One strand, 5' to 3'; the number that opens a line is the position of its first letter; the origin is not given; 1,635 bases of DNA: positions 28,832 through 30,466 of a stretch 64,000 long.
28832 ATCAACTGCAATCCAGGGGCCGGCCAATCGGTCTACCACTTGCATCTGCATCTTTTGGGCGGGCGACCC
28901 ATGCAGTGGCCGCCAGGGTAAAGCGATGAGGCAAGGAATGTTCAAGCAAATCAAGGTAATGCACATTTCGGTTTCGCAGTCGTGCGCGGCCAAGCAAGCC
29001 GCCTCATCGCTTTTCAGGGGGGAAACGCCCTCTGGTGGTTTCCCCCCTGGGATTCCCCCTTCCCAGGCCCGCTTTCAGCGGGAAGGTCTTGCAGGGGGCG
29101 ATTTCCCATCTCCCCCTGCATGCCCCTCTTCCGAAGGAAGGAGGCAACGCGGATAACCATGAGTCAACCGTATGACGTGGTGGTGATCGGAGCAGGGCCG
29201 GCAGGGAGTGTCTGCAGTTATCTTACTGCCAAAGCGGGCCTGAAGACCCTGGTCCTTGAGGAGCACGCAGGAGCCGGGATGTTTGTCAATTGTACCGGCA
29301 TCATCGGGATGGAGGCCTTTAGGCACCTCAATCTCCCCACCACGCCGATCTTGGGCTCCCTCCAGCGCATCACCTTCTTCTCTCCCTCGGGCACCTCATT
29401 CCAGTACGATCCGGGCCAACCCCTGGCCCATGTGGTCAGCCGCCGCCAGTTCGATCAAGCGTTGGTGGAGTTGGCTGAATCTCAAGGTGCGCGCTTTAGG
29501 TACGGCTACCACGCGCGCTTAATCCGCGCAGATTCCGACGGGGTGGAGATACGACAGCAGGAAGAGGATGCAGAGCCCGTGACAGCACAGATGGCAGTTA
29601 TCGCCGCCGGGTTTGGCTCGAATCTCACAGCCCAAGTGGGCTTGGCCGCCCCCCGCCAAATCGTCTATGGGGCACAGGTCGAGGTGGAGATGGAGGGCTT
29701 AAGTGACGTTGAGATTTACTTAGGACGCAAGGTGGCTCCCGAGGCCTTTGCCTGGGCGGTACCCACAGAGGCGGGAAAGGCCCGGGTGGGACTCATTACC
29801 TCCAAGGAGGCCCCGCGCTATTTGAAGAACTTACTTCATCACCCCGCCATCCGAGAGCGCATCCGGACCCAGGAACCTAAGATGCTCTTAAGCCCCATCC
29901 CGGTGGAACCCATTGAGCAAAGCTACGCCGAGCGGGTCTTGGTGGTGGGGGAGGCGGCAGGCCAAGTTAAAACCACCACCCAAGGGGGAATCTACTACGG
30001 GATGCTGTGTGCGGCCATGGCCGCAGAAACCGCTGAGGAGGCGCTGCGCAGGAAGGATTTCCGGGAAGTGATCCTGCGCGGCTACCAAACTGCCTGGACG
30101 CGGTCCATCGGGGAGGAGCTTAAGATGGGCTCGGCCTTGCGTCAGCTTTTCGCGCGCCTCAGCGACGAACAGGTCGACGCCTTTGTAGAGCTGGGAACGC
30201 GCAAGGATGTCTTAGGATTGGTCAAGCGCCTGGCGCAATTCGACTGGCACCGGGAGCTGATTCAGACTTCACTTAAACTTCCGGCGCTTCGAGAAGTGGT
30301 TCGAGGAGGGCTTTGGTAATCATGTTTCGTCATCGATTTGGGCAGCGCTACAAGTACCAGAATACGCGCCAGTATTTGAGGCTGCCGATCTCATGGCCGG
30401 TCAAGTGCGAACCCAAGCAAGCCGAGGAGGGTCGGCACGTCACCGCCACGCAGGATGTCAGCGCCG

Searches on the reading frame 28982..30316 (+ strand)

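Call 75: search_protein_families(library=pfam, proteins=[window:28982-30316:+], max_evalue=0.00001)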
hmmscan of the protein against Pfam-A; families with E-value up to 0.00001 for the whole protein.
window:28982-30316:+ (445 aa): 6 families
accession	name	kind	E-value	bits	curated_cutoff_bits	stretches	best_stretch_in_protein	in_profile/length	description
PF01266.30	DAO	-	1.1e-11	45.4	27.9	0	149-300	143-299/353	FAD dependent oxidoreductase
PF01494.25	FAD_binding_3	-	8.9e-10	38.7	22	1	64-241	2-193/349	FAD binding domain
PF07992.20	Pyr_redox_2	-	9e-07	29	26.1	0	64-210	1-108/291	Pyridine nucleotide-disulphide oxidoreductase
PF03486.20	HI0933_like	-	3.2e-06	27.2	50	0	65-106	2-43/244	HI0933-like protein Rossmann domain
PF13450.12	NAD_binding_8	-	3.4e-06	27.7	21.9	0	68-100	1-33/68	NAD(P)-binding Rossmann-like domain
PF05834.18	Lycopene_cycl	-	5.6e-06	26.1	23.4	0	65-391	1-323/380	Lycopene cyclase protein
